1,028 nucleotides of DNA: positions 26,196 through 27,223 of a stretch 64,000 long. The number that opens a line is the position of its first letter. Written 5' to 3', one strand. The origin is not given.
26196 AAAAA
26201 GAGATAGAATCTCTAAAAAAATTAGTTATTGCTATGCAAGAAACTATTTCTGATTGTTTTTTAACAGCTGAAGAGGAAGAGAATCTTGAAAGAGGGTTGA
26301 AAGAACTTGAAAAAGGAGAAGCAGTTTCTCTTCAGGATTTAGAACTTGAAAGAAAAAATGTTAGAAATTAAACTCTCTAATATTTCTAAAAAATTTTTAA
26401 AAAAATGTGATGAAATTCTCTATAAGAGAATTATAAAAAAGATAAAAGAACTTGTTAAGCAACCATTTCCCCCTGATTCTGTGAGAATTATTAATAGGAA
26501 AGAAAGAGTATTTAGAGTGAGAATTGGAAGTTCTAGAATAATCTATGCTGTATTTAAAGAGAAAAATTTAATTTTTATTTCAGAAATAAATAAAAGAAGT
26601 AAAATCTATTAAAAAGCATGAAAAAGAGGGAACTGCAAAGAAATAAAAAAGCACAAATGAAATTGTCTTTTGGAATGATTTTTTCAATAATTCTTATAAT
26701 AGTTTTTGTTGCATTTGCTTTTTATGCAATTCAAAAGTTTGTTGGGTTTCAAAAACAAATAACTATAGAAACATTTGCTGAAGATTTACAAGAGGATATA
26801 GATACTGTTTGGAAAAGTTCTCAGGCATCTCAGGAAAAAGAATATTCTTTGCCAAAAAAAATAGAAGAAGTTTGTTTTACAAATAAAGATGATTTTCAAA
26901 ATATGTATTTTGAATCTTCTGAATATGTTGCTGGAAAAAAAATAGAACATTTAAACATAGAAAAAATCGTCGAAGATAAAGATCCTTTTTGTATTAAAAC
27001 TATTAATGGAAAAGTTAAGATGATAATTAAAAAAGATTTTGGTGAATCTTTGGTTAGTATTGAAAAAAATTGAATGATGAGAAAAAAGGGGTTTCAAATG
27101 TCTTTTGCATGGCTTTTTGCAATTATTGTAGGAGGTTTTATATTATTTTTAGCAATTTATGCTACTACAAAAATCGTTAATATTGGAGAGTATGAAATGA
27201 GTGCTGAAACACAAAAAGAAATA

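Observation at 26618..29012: Four-gene operon of additional pilin-like proteins immediately downstream of the duplicated cassettes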

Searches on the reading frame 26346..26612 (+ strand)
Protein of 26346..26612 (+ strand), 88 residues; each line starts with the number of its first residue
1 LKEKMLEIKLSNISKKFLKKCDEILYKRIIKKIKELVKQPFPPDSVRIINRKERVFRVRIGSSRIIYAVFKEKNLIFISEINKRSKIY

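Call 4: search_protein_families(library=pfam, proteins=[window:26346-26612:+], max_evalue=1)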
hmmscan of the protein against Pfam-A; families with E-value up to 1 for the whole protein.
window:26346-26612:+ (88 aa): 2 families
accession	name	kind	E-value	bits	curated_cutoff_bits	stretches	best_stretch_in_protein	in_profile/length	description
PF05016.21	ParE_toxin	-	1.5e-06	29.1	23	1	9-88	2-89/89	ParE toxin of type II toxin-antitoxin system, parDE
PF05973.20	Gp49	-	0.0082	16.6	23.9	1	16-86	1-75/90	Phage derived protein Gp49-like (DUF891)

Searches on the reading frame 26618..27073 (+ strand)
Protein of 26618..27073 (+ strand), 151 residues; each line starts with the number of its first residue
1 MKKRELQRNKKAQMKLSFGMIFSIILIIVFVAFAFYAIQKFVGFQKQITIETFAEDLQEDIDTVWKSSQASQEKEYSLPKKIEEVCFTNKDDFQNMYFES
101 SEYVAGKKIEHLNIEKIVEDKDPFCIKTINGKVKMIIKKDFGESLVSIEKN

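Call 4: search_protein_families(library=pfam, proteins=[window:26618-27073:+], max_evalue=1)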
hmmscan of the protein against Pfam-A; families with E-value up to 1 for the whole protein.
window:26618-27073:+ (151 aa): 6 families
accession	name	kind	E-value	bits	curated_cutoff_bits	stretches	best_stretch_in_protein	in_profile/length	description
PF13858.11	DUF4199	-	0.013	16.4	32.3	1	8-77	53-120/165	Protein of unknown function (DUF4199)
PF04104.19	DNA_primase_lrg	-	0.014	15.2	22.4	1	46-132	34-118/266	Eukaryotic and archaeal DNA primase, large subunit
PF19772.4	DUF6258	-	0.055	14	25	1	45-133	17-104/136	Family of unknown function (DUF6258)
PF00335.26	Tetraspanin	-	0.065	13.3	32.1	1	20-84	77-139/225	Tetraspanin family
PF22852.1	SoxE_N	-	0.26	11.6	27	1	11-42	2-32/48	Sulfocyanin, N-terminal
PF11912.13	CfaA_B_C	-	0.67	10.3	28.6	1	14-125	1-85/206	Counting factor-associated protein A/B/C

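Call 31: search_protein_families(library=ncbifam, proteins=[window:26618-27073:+], max_evalue=1)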
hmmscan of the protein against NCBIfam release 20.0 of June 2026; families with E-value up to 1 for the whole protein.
window:26618-27073:+ (151 aa): 0 families

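Call 78: search_protein_families(library=pfam, alignment_id=A3, max_evalue=0.1)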
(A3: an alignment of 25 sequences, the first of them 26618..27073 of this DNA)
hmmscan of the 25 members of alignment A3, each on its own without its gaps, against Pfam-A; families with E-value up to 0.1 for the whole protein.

A. member 1, window:26618-27073:+ (151 aa): 4 families
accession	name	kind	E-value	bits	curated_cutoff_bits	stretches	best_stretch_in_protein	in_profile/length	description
PF13858.11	DUF4199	-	0.013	16.4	32.3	1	8-77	53-120/165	Protein of unknown function (DUF4199)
PF04104.19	DNA_primase_lrg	-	0.014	15.2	22.4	1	46-132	34-118/266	Eukaryotic and archaeal DNA primase, large subunit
PF19772.4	DUF6258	-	0.055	14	25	1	45-133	17-104/136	Family of unknown function (DUF6258)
PF00335.26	Tetraspanin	-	0.065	13.3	32.1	1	20-84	77-139/225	Tetraspanin family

B. families by the number of members that match (of 25 scanned): 18 families
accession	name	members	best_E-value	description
PF23906.1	DUF7248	10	3.5e-05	Family of unknown function (DUF7248)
PF04393.18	DUF535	2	0.012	Protein of unknown function (DUF535)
PF11912.13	CfaA_B_C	2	0.013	Counting factor-associated protein A/B/C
PF13858.11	DUF4199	1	0.013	Protein of unknown function (DUF4199)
PF04104.19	DNA_primase_lrg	1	0.014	Eukaryotic and archaeal DNA primase, large subunit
PF06692.16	MNSV_P7B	1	0.029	Melon necrotic spot virus P7B protein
PF06664.17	WLS-like_TM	1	0.03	Wntless-like, transmembrane domain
PF13573.12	SprB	1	0.051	SprB repeat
PF06103.16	DUF948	1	0.051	Bacterial protein of unknown function (DUF948)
PF21475.2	PaaA-like_N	1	0.052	PaaA-like, N-terminal domain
PF13071.11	DUF3935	1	0.054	Protein of unknown function (DUF3935)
PF19772.4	DUF6258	1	0.055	Family of unknown function (DUF6258)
PF18599.6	LCIB_C_CA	1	0.061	Limiting CO2-inducible proteins B/C beta carbonyic anhydrases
PF00335.26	Tetraspanin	1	0.065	Tetraspanin family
PF01074.27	Glyco_hydro_38N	1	0.07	Glycosyl hydrolases family 38 N-terminal domain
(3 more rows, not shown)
